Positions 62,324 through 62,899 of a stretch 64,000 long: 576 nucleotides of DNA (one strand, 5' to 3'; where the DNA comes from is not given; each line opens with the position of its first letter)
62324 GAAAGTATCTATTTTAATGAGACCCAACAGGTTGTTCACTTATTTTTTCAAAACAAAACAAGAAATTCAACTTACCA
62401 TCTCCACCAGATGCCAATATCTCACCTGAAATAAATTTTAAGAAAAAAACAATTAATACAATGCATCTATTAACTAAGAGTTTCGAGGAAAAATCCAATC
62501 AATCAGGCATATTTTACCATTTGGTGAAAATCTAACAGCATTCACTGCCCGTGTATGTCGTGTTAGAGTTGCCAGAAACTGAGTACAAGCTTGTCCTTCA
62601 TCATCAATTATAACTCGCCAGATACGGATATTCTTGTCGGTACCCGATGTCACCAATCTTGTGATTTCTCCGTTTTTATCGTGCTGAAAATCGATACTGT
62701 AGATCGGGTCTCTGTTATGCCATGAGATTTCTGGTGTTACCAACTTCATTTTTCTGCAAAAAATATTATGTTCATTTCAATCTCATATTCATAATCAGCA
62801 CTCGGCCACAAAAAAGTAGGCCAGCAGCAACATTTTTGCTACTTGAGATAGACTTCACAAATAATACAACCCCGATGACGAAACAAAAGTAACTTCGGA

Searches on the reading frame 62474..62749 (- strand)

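Call 60: search_protein_families(library=pfam, proteins=[window:62474-62749:-], max_evalue=0.1)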
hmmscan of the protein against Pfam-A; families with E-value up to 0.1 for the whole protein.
window:62474-62749:- (91 aa): 15 families
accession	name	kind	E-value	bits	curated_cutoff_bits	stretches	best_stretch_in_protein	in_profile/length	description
PF24105.1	Beta-prop_CAF1B_HIR1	-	1.3e-29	103.8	80.5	1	1-80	1-84/383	CAF1B/HIR1 beta-propeller domain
PF00400.38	WD40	-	2.8e-10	40.7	27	2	10-44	9-38/39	WD domain, G-beta repeat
PF25174.1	Beta-prop_THOC3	-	3.2e-05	23.5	305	1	30-79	15-59/272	THOC3 beta-propeller domain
PF24814.1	WD40_Prp19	-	4.4e-05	23.1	320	1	16-81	52-106/281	Prp19 WD40 domain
PF24817.1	WD40_WDHD1_1st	-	0.00015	21.5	109.9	1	30-53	18-41/291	WDHD1 first WD40 domain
PF25173.1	Beta-prop_WDR3_1st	-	0.00016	21.9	154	1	13-80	113-169/184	WDR3 first beta-propeller domain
PF25172.1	Beta-prop_WDR3_2nd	-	0.00052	19.8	140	1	13-82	80-149/293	WDR3 second beta-propeller domain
PF23609.1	Beta-prop_EIPR1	-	0.001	19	54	1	11-77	202-263/280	EIPR1 beta-propeller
PF24807.1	WD40_CDC20-Fz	-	0.0011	18.8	200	1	14-79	136-190/292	CDC20/Fizzy WD40 domain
PF25175.1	Beta-prop_WDR5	-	0.0024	17.6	250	0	61-79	5-23/296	WDR5 beta-propeller domain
PF23414.1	Beta-prop_EML_2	-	0.029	14.2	90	1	31-82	12-55/266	Echinoderm microtubule-associated protein second beta-propeller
PF24796.1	WDR55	-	0.041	13.3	200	0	8-46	259-293/296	WDR55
PF23869.1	Beta-prop_WDR75_1st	-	0.048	13.4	45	1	33-80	199-242/292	WD repeat-containing protein 75 first beta-propeller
PF23409.1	Beta-prop_EML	-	0.054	13.4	88.2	1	15-83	65-126/267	Echinoderm microtubule-associated protein first beta-propeller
PF24805.1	EIF3I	-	0.061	12.9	200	1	23-82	58-109/324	EIF3I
